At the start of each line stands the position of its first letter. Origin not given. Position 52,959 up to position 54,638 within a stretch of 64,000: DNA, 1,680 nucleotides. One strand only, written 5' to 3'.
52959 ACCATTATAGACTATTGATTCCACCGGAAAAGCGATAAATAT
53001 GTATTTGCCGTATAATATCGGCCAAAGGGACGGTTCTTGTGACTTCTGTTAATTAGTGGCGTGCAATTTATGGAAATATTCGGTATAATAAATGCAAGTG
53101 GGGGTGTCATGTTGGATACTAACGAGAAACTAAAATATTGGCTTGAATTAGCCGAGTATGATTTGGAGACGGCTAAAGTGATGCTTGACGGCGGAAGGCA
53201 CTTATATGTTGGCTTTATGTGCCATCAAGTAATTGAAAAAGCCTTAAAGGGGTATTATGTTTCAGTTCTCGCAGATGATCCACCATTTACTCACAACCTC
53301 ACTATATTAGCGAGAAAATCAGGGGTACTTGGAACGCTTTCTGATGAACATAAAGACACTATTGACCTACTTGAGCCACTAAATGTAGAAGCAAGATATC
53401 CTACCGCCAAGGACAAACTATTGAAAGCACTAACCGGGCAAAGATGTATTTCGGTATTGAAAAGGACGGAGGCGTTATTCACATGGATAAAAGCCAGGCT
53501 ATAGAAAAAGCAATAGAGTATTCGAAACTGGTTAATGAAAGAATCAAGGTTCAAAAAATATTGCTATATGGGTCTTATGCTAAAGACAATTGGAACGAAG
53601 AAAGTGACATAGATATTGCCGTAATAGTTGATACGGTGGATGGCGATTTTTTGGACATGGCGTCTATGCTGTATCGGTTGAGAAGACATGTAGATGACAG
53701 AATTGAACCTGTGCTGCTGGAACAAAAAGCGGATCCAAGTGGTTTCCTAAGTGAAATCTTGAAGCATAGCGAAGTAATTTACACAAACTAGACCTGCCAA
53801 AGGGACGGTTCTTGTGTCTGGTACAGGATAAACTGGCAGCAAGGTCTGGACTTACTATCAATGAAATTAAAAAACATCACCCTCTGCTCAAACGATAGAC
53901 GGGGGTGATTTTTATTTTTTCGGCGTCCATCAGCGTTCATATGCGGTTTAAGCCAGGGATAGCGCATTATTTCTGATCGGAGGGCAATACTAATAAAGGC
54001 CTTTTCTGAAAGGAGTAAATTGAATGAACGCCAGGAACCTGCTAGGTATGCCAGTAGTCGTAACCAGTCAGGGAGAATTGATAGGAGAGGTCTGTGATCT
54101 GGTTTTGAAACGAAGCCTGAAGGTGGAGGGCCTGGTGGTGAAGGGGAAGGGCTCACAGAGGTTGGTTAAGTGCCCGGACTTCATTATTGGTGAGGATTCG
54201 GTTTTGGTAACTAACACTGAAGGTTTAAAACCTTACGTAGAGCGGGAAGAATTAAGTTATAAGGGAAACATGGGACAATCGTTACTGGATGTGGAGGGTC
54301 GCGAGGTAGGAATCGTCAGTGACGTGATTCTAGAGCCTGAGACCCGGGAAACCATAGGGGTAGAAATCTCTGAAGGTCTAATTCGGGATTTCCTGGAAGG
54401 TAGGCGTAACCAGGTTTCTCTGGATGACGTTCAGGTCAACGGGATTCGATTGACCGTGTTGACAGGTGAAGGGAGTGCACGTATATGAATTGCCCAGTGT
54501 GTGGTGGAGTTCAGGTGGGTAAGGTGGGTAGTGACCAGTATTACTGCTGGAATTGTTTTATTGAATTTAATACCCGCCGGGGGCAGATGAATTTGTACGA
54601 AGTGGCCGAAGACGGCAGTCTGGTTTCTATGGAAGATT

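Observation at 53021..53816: HEPN/MNT cassette bracketed by perfect 21-bp direct repeats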

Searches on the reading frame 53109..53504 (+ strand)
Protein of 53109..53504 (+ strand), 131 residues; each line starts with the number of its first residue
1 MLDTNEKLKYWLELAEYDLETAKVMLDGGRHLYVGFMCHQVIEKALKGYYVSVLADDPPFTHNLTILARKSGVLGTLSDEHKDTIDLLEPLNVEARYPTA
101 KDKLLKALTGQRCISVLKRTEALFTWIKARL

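Call 6: search_protein_families(library=pfam, proteins=[window:53109-53504:+], max_evalue=0.01)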
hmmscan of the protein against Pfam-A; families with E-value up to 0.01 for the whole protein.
window:53109-53504:+ (131 aa): 1 family
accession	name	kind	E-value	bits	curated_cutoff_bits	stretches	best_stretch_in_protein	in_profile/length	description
PF05168.19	HEPN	-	8.1e-23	81.3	22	1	9-128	2-115/117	HEPN domain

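Call 22: find_homologous_proteins(query=window:53109-53504:+)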
Query window:53109-53504:+ (131 aa): 450 proteins with E <= 0.001 among 458 candidates; the best 120 are listed.
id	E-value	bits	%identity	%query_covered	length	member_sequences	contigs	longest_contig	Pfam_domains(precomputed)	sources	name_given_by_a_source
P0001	2.5e-81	288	100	100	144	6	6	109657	PF05168.20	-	-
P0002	6.1e-66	238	82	99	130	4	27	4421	PF05168.20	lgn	-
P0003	7.5e-66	238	79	99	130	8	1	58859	PF05168.20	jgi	jgi:HEPN domain-containing protein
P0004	4.5e-63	229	75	99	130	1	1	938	PF05168.20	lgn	-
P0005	8.7e-63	228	78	97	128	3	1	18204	PF05168.20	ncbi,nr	ncbi:MAG: HEPN domain-containing protein [Firmicutes bacterium]|nr:HEPN domain-containing protein [B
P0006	1.4e-62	227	74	99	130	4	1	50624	PF05168.20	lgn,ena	-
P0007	7.4e-62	225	75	99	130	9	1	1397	PF05168.20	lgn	-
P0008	2.4e-60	220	73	99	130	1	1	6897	PF05168.20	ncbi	-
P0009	4.6e-60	219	73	99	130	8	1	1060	PF05168.20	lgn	-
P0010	1.6e-58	214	69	100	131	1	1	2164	PF05168.20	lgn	-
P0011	2.5e-57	210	68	98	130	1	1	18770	PF05168.20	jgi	-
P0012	1.3e-56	208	70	99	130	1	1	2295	PF05168.20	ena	-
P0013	2.7e-56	207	70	100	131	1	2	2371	PF05168.20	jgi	jgi:HEPN domain-containing protein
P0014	2.8e-56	207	69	100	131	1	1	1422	PF05168.20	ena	-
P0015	6.5e-56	206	70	99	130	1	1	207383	PF05168.20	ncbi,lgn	ncbi:MAG: HEPN domain-containing protein [Bacillota bacterium]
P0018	4.7e-55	203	70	99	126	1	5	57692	PF05168.20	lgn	-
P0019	5.7e-55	203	68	99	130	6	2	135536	PF05168.20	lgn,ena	-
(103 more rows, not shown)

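Call 23: find_encoding_contigs(protein=P0001, flank=3000, max_places=8)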
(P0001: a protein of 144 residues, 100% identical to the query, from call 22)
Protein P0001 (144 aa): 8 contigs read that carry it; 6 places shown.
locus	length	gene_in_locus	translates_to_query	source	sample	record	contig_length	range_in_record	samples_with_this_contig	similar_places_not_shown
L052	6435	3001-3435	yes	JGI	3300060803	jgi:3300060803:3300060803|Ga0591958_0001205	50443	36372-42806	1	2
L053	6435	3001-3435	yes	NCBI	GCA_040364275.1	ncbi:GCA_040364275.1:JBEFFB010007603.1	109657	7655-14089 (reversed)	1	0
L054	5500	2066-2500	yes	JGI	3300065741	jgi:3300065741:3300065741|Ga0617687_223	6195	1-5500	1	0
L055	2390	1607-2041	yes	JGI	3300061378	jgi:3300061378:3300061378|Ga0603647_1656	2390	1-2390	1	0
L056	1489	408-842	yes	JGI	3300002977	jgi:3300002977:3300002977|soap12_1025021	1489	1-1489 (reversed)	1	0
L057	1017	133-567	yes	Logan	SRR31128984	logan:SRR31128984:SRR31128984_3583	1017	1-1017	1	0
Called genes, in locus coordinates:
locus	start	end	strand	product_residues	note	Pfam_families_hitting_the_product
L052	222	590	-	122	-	-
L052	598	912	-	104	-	PF02575:YbaB_DNA_bd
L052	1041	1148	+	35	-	-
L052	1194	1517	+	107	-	PF00085:Thioredoxin, PF14595:Thioredoxin_9 (weak), PF13098:Thioredoxin_2, PF13905:Thioredoxin_8 (faint)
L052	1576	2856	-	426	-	PF01078:Mg_chelatase (faint), PF05496:RuvB_N, PF00158:Sigma54_activat (faint), PF07728:AAA_5, PF13173:AAA_14, PF00004:AAA, PF16193:AAA_assoc_2, PF12002:MgsA_C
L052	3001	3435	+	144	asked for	PF05168:HEPN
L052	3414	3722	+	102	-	PF01909:NTP_transf_2, PF18765:Polbeta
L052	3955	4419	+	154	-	PF05239:PRC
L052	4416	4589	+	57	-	PF27112:YrzR_Zn_ribbon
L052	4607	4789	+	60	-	-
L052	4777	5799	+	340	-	PF01594:AI-2E_transport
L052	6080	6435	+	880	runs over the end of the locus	PF01411:tRNA-synt_2c, PF07973:tRNA_SAD, PF02272:DHHA1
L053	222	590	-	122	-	-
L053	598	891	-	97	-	PF02575:YbaB_DNA_bd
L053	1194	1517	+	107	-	PF00085:Thioredoxin, PF14595:Thioredoxin_9 (weak), PF13098:Thioredoxin_2, PF13905:Thioredoxin_8 (faint)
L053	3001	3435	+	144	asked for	PF05168:HEPN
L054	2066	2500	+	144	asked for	PF05168:HEPN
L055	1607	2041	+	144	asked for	PF05168:HEPN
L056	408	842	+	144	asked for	PF05168:HEPN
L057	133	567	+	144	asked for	PF05168:HEPN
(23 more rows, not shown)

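Call 24: find_encoding_contigs(protein=P0003, flank=3000, max_places=4)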
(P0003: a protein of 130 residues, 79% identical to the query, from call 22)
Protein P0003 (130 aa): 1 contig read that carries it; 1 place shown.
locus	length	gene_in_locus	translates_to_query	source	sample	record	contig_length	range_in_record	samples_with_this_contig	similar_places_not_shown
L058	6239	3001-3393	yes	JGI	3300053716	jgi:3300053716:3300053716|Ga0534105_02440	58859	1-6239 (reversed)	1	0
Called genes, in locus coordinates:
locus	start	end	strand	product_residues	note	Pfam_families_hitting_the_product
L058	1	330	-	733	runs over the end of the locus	PF04184:ST7 (faint), PF13176:TPR_7 (faint)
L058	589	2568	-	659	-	PF03372:Exo_endo_phos, PF23226:Exo_endo_phos_PGAP2IP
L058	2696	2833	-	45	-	-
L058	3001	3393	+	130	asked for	PF05168:HEPN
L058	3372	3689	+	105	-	PF01909:NTP_transf_2, PF18765:Polbeta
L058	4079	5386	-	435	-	PF00768:Peptidase_S11, PF07943:PBP5_C (weak)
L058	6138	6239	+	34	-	?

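Call 25: find_encoding_contigs(protein=P0002, flank=3000, max_places=6)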
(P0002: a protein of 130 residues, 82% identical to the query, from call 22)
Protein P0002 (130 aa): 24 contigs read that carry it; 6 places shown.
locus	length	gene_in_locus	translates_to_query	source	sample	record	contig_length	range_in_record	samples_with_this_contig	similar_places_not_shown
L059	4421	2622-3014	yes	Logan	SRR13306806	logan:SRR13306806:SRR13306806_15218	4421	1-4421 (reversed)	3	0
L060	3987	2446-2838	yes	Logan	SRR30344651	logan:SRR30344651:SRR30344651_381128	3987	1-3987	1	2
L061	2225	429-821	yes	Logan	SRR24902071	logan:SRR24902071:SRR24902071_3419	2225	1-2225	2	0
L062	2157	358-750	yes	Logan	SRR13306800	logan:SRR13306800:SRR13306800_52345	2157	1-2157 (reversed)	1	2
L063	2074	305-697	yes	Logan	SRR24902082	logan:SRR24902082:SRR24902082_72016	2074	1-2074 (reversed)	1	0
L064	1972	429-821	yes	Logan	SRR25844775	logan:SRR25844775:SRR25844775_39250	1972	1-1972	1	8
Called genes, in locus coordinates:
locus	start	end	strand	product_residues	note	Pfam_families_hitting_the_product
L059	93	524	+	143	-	-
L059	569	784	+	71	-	PF19807:DUF6290, PF21983:NikA-like (weak)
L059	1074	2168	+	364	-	PF03193:RsgA_GTPase, PF00005:ABC_tran (faint), PF01926:MMR_HSR1, PF04548:AIG1 (weak)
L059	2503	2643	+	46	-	-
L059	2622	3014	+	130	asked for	PF05168:HEPN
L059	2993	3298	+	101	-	PF18765:Polbeta, PF01909:NTP_transf_2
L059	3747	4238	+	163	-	-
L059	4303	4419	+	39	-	?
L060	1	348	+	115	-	?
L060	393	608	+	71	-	PF19807:DUF6290, PF21983:NikA-like (weak)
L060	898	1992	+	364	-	PF03193:RsgA_GTPase, PF00005:ABC_tran (faint), PF01926:MMR_HSR1, PF04548:AIG1 (weak)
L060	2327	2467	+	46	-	-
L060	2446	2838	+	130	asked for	PF05168:HEPN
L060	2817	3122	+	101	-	PF18765:Polbeta, PF01909:NTP_transf_2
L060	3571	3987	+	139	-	?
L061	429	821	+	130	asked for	PF05168:HEPN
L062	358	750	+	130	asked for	PF05168:HEPN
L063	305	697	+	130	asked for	PF05168:HEPN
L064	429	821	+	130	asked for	PF05168:HEPN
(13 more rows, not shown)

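Call 30: find_encoding_contigs(protein=P0005, flank=2500, max_places=3)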
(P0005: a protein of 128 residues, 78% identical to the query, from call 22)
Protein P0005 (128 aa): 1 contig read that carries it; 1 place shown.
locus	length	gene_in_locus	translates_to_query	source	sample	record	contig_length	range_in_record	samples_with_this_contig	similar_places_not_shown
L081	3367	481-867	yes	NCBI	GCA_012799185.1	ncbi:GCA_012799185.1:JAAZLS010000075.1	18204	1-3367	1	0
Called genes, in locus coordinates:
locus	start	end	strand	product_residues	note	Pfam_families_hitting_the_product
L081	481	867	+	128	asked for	PF05168:HEPN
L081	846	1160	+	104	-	PF01909:NTP_transf_2, PF18765:Polbeta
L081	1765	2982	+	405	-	PF02660:G3P_acyltransf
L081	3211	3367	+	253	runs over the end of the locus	PF02706:Wzz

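Call 31: find_encoding_contigs(protein=P0006, flank=2500, max_places=3)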
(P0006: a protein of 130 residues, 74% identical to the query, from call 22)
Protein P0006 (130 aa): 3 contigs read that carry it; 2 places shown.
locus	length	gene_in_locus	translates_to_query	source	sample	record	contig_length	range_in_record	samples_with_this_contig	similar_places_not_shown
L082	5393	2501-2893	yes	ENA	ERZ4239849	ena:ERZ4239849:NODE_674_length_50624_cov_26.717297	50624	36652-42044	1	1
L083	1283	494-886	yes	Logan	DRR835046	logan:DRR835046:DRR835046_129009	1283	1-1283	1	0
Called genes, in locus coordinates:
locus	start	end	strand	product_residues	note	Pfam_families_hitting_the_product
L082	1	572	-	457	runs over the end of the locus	PF07690:MFS_1 (faint), PF00196:GerE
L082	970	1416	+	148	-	PF00011:HSP20, PF04969:CS (weak), PF17886:ArsA_HSP20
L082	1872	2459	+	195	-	-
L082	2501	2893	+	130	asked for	PF05168:HEPN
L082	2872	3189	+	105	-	PF01909:NTP_transf_2, PF18765:Polbeta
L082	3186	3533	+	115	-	-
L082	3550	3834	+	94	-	PF04221:RelB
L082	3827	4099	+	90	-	PF15738:YafQ_toxin, PF05016:ParE_toxin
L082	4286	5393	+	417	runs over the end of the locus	PF00092:VWA, PF13519:VWA_2, PF13768:VWA_3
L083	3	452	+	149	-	?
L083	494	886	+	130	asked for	PF05168:HEPN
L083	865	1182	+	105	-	PF01909:NTP_transf_2, PF18765:Polbeta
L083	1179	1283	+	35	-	?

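Call 32: find_encoding_contigs(protein=P0015, flank=2500, max_places=3)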
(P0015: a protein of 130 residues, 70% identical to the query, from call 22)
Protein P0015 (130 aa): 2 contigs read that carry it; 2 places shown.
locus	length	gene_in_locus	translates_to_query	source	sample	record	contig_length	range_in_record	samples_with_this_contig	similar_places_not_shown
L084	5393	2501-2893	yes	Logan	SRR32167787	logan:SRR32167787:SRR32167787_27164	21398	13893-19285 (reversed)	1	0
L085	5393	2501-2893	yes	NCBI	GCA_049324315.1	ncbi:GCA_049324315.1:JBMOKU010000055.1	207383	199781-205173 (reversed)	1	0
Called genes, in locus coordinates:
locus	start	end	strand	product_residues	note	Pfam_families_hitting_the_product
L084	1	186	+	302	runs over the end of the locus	-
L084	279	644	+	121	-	-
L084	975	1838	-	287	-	PF00165:HTH_AraC (faint), PF12833:HTH_18, PF06445:GyrI-like, PF14526:Cass2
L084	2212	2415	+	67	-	PF03190:Thioredox_DsbH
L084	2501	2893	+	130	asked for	PF05168:HEPN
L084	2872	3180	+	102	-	PF01909:NTP_transf_2, PF18765:Polbeta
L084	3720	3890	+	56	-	PF03190:Thioredox_DsbH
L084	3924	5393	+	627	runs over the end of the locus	PF03190:Thioredox_DsbH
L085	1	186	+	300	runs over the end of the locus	-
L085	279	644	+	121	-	-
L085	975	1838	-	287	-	PF00165:HTH_AraC (faint), PF12833:HTH_18, PF06445:GyrI-like, PF14526:Cass2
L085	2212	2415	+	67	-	PF03190:Thioredox_DsbH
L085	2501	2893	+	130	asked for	PF05168:HEPN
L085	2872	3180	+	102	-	PF01909:NTP_transf_2, PF18765:Polbeta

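Call 33: find_encoding_contigs(protein=P0019, flank=2500, max_places=3)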
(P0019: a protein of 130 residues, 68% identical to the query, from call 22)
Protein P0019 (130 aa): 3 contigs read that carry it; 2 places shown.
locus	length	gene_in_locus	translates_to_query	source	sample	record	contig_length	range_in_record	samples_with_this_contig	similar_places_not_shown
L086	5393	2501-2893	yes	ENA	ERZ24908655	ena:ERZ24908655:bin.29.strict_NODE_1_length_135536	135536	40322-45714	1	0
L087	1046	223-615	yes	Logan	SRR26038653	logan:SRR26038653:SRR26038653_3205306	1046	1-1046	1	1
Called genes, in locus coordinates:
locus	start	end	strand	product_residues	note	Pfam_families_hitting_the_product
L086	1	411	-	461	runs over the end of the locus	PF01554:MatE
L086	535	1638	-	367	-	PF09587:PGA_cap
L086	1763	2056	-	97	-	PF07875:Coat_F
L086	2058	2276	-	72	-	-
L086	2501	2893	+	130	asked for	PF05168:HEPN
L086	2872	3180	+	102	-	PF01909:NTP_transf_2, PF18765:Polbeta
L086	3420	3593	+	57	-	PF03190:Thioredox_DsbH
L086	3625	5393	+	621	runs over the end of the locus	PF03190:Thioredox_DsbH, PF07470:Glyco_hydro_88 (faint)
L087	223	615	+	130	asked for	PF05168:HEPN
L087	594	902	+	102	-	PF01909:NTP_transf_2, PF18765:Polbeta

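Call 45: find_encoding_contigs(protein=P0008, flank=2500, max_places=3)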
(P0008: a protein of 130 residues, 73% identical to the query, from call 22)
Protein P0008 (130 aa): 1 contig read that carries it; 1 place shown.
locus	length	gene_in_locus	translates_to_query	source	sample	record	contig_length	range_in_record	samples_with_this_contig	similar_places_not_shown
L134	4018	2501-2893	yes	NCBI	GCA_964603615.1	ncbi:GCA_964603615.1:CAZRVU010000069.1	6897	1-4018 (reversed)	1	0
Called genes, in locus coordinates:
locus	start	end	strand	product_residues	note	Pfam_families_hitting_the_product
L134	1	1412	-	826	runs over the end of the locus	PF28527:DUF8425, PF14338:Mrr_N, PF28530:DUF8426, PF20720:nSTAND3 (weak), PF07728:AAA_5, PF28529:McrB_lid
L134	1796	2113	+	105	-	-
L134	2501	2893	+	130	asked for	PF05168:HEPN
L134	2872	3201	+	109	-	PF01909:NTP_transf_2, PF18765:Polbeta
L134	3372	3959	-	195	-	PF00395:SLH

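Call 46: find_encoding_contigs(protein=P0018, flank=2500, max_places=4)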
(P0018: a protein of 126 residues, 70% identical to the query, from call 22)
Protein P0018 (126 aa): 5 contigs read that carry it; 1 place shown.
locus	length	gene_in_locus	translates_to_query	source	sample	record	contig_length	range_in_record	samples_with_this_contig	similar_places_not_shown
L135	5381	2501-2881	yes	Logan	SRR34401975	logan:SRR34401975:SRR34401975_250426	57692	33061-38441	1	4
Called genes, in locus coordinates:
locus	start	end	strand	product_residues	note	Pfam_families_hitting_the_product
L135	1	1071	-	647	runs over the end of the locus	PF01136:Peptidase_U32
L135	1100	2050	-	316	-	PF13379:NMT1_2, PF03180:Lipoprotein_9, PF09084:NMT1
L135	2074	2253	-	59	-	-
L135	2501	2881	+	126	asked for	PF05168:HEPN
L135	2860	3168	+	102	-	PF18765:Polbeta, PF01909:NTP_transf_2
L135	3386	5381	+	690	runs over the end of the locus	PF03190:Thioredox_DsbH, PF13098:Thioredoxin_2 (weak), PF13899:Thioredoxin_7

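Call 50: find_encoding_contigs(protein=L059:3747-4238:+, flank=2500, max_places=10)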
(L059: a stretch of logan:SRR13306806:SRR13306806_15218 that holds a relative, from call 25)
Protein L059:3747-4238:+ (163 aa): 8 contigs read that carry it; 6 places shown.
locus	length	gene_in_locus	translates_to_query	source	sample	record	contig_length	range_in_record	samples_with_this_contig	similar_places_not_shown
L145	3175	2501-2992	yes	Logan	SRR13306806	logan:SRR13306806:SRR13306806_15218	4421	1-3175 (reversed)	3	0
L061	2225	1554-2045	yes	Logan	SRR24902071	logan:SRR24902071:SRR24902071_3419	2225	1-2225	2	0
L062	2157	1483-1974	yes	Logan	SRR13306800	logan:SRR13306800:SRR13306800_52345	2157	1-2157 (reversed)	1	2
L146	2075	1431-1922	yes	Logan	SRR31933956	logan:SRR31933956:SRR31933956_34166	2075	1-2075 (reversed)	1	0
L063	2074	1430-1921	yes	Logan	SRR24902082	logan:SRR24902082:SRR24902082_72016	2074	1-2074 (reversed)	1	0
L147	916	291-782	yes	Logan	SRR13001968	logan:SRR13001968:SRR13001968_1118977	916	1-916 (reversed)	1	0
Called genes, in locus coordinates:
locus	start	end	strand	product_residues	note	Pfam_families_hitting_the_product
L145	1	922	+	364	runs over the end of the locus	PF03193:RsgA_GTPase, PF00005:ABC_tran (faint), PF01926:MMR_HSR1, PF04548:AIG1 (weak)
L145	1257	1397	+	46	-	-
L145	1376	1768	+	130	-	PF05168:HEPN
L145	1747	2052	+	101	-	PF18765:Polbeta, PF01909:NTP_transf_2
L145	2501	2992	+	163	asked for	-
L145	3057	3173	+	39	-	?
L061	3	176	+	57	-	?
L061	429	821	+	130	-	PF05168:HEPN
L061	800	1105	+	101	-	PF18765:Polbeta, PF01909:NTP_transf_2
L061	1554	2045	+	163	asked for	-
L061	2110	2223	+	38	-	?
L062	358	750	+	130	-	PF05168:HEPN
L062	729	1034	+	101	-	PF18765:Polbeta, PF01909:NTP_transf_2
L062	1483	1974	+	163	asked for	-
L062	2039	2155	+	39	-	?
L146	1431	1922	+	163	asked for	-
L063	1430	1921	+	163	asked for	-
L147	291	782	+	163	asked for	-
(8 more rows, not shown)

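Call 57: search_solved_structures(query=window:53109-53504:+, max_evalue=0.01)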
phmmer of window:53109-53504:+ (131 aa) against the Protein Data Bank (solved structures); distinct sequences matched with E-value up to 0.01: 1.
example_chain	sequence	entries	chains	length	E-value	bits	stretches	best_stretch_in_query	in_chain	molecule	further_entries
1wol_A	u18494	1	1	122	0.0092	19.4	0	7-49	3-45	122aa long conserved hypothetical protein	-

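Call 76: search_protein_families(library=ncbifam, proteins=[window:53109-53504:+], max_evalue=0.001)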
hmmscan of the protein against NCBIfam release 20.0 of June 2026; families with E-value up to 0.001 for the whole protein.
window:53109-53504:+ (131 aa): 0 families

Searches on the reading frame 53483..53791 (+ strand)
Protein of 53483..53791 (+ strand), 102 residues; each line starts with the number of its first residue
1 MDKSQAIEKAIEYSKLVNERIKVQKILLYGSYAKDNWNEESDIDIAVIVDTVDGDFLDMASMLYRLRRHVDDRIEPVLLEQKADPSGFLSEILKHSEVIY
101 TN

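Call 6: search_protein_families(library=pfam, proteins=[window:53483-53791:+], max_evalue=0.01)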
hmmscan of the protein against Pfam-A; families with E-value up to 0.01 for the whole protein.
window:53483-53791:+ (102 aa): 2 families
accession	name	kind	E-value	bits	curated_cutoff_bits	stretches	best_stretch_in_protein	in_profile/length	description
PF18765.7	Polbeta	-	2e-14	54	26.9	1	15-101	5-89/93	Polymerase beta, Nucleotidyltransferase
PF01909.29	NTP_transf_2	-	1.5e-09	38.6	21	1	14-53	5-44/93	Nucleotidyltransferase domain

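Call 58: search_solved_structures(query=window:53483-53791:+, max_evalue=0.01)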
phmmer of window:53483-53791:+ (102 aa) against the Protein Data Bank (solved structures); distinct sequences matched with E-value up to 0.01: 1.
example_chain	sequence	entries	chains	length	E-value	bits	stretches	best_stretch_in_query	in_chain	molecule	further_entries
5yep_A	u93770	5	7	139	0.0015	22.1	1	15-54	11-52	Toxin-antitoxin system antidote Mnt family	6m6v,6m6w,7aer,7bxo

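Call 76: search_protein_families(library=ncbifam, proteins=[window:53483-53791:+], max_evalue=0.001)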
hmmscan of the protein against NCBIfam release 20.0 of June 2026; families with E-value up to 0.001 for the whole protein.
window:53483-53791:+ (102 aa): 2 families
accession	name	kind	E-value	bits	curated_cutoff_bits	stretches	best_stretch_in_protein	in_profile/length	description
NF047752.1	MntA_antitoxin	equivalog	1.4e-11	44.2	60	1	19-101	3-82/106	type VII toxin-antitoxin system MntA family adenylyltransferase antitoxin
NF051895.1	anti_phage_HalB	equivalog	0.00046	19.9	190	1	26-52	2-28/211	anti-phage Hailong system nucleotidyltransferase HalB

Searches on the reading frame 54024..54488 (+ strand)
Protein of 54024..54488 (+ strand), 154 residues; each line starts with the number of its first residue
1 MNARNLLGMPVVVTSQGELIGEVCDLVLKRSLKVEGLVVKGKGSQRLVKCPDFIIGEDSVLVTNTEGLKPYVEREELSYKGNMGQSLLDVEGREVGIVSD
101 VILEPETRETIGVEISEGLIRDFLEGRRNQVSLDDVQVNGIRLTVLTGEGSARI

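Call 6: search_protein_families(library=pfam, proteins=[window:54024-54488:+], max_evalue=0.01)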
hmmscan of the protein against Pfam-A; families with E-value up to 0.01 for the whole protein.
window:54024-54488:+ (154 aa): 1 family
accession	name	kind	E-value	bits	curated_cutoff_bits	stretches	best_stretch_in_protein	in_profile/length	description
PF05239.21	PRC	-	4.5e-14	52.7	21.2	2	2-68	5-77/78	PRC-barrel domain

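Call 49: find_encoding_contigs(protein=window:54024-54488:+, flank=2500, max_places=10)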
Protein window:54024-54488:+ (154 aa): 24 contigs read that carry it; 9 places shown.
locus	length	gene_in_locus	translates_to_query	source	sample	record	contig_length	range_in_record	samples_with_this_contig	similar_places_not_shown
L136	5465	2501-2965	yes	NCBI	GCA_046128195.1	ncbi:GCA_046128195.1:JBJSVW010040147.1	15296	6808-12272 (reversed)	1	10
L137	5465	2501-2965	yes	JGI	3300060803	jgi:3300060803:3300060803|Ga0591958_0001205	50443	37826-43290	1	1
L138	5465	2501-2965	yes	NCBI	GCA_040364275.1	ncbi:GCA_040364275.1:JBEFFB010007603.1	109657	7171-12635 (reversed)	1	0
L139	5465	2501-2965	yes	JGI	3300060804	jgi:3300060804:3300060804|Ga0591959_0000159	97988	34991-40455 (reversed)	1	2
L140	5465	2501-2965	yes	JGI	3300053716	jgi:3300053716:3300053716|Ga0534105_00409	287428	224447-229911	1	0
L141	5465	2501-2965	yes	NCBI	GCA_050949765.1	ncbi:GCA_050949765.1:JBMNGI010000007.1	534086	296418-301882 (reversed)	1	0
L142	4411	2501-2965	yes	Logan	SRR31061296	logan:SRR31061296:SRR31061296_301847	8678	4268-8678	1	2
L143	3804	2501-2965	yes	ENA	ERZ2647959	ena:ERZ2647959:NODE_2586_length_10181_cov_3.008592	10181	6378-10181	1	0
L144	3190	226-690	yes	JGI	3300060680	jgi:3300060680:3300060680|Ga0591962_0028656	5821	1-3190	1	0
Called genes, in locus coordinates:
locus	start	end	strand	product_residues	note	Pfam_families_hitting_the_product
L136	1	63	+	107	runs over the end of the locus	PF00085:Thioredoxin, PF14595:Thioredoxin_9 (weak), PF13098:Thioredoxin_2, PF13905:Thioredoxin_8 (faint)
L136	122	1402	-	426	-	PF01078:Mg_chelatase (faint), PF05496:RuvB_N, PF00158:Sigma54_activat (faint), PF07728:AAA_5, PF13173:AAA_14, PF00004:AAA, PF16193:AAA_assoc_2, PF12002:MgsA_C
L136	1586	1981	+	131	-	PF05168:HEPN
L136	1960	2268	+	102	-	PF01909:NTP_transf_2, PF18765:Polbeta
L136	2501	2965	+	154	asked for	PF05239:PRC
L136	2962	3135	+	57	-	PF27112:YrzR_Zn_ribbon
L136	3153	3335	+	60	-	-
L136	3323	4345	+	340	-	PF01594:AI-2E_transport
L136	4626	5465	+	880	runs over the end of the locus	PF01411:tRNA-synt_2c, PF07973:tRNA_SAD, PF02272:DHHA1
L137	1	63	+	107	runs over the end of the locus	PF00085:Thioredoxin, PF14595:Thioredoxin_9 (weak), PF13098:Thioredoxin_2, PF13905:Thioredoxin_8 (faint)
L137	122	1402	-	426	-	PF01078:Mg_chelatase (faint), PF05496:RuvB_N, PF00158:Sigma54_activat (faint), PF07728:AAA_5, PF13173:AAA_14, PF00004:AAA, PF16193:AAA_assoc_2, PF12002:MgsA_C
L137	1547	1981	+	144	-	PF05168:HEPN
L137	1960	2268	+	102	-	PF01909:NTP_transf_2, PF18765:Polbeta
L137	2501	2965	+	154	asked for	PF05239:PRC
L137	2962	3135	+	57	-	PF27112:YrzR_Zn_ribbon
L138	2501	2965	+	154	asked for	PF05239:PRC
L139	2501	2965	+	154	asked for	PF05239:PRC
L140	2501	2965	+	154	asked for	PF05239:PRC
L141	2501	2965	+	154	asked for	PF05239:PRC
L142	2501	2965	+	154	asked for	PF05239:PRC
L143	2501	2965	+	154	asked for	PF05239:PRC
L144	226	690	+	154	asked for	PF05239:PRC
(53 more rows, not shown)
